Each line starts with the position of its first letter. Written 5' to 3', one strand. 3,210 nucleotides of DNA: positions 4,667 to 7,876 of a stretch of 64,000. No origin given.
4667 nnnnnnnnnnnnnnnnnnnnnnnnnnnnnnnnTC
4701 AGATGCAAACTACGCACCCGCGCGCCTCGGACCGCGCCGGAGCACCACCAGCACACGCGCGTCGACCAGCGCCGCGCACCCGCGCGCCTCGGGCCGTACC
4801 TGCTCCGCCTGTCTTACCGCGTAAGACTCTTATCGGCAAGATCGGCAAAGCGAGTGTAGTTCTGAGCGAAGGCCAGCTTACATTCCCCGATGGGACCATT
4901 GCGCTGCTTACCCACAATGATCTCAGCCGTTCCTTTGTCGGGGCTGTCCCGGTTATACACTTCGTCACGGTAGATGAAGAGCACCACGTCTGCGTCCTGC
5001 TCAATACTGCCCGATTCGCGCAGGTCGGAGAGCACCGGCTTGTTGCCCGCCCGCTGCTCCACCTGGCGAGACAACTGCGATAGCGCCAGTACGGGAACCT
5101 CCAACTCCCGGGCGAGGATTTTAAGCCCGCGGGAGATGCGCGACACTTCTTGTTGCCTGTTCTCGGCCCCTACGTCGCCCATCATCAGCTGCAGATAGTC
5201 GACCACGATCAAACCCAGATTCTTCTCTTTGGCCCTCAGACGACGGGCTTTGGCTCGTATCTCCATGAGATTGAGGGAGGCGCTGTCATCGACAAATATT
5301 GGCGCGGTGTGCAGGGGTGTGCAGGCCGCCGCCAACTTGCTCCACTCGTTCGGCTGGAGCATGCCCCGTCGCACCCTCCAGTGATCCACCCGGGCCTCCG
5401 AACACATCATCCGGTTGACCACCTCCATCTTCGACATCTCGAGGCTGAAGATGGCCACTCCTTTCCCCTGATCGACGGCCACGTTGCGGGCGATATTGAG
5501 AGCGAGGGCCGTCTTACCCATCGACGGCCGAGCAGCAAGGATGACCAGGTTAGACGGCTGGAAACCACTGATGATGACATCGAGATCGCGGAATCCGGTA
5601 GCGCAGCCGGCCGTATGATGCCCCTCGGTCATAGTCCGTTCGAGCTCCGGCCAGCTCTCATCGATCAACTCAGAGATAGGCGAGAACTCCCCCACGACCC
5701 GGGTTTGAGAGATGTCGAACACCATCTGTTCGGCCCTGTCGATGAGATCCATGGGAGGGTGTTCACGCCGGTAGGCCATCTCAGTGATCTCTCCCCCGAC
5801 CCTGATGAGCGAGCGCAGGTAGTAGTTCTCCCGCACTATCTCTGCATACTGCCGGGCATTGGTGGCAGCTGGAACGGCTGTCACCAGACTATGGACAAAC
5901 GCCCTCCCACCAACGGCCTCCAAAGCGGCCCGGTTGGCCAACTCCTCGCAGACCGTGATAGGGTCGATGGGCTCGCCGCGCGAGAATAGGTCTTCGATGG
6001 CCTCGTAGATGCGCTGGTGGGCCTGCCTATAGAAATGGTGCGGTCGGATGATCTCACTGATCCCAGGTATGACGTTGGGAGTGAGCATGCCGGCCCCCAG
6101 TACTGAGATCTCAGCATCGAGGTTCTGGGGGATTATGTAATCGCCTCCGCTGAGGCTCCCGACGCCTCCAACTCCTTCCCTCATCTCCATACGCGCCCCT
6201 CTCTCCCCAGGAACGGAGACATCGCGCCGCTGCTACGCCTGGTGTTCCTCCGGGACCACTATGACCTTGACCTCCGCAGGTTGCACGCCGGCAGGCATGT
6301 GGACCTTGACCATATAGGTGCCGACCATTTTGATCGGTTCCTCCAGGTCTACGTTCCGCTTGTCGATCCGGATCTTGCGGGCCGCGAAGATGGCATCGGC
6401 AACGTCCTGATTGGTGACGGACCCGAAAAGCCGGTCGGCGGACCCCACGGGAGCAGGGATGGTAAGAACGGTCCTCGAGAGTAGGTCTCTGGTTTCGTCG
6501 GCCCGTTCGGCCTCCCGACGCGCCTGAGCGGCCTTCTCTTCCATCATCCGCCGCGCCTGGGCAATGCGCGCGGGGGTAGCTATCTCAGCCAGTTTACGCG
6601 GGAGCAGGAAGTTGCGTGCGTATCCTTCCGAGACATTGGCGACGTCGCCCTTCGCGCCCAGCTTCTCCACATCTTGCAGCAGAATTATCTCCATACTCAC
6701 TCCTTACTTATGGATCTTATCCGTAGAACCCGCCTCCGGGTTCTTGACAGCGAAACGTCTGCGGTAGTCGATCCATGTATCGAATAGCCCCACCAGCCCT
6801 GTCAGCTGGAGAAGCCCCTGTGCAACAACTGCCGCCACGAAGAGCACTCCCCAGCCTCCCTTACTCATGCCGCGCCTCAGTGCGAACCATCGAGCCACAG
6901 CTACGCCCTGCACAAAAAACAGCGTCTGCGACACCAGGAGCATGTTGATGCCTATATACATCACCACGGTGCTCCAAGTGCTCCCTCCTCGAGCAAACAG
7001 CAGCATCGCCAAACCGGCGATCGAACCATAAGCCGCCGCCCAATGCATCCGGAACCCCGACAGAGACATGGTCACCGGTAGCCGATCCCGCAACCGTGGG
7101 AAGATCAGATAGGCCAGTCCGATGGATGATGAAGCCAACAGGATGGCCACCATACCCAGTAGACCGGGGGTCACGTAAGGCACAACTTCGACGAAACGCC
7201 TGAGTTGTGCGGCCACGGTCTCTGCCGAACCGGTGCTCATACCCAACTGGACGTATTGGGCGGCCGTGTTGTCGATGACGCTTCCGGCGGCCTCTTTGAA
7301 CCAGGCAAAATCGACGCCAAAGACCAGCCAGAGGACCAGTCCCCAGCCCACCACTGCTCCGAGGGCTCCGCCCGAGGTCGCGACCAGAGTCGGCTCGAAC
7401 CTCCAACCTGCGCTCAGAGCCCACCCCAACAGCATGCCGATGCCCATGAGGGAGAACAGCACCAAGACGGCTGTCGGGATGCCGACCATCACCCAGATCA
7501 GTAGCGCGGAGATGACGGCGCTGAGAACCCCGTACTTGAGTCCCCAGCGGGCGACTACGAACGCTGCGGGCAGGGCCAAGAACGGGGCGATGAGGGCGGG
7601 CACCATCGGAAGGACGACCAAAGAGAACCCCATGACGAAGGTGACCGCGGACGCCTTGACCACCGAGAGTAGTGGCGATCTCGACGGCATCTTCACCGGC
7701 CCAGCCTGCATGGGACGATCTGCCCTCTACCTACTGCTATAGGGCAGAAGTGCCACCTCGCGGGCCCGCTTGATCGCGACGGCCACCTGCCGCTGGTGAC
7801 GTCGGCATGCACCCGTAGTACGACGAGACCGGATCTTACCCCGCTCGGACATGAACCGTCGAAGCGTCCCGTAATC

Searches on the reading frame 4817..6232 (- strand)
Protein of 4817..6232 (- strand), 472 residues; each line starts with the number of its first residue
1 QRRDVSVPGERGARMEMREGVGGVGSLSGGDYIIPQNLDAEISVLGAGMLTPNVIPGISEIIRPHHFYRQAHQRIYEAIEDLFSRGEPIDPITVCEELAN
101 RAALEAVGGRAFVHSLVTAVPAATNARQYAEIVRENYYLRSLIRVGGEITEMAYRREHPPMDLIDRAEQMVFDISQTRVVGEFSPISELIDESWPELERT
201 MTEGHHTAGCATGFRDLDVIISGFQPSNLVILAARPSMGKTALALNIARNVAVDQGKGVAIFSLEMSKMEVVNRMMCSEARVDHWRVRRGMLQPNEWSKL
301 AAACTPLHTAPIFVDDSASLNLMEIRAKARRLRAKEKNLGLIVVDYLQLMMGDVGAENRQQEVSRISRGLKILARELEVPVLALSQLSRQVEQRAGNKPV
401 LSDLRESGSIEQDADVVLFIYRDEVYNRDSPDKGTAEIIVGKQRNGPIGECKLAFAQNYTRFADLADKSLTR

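Call 40: search_protein_families(library=pfam, max_evalue=1e-7, proteins=[window:4817-6232:-])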
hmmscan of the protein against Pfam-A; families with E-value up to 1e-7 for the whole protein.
window:4817-6232:- (472 aa): 3 families
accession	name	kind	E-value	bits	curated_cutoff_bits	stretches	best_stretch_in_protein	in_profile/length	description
PF03796.21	DnaB_C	-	9.1e-109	363.2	27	1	209-464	1-255/255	DnaB-like helicase C terminal domain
PF00772.26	DnaB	-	4.8e-31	107.3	23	1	35-135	3-103/103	DnaB-like helicase N terminal domain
PF13481.12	AAA_25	-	4e-12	46.6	27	1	214-387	19-190/195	AAA domain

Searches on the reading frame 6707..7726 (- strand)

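Call 40: search_protein_families(library=pfam, max_evalue=1e-7, proteins=[window:6707-7726:-])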
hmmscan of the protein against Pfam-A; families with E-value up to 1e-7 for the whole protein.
window:6707-7726:- (340 aa): 1 family
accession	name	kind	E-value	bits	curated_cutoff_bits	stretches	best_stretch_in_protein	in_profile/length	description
PF09991.14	DUF2232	-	5.2e-35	121.5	27.8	1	27-317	1-290/290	Predicted membrane protein (DUF2232)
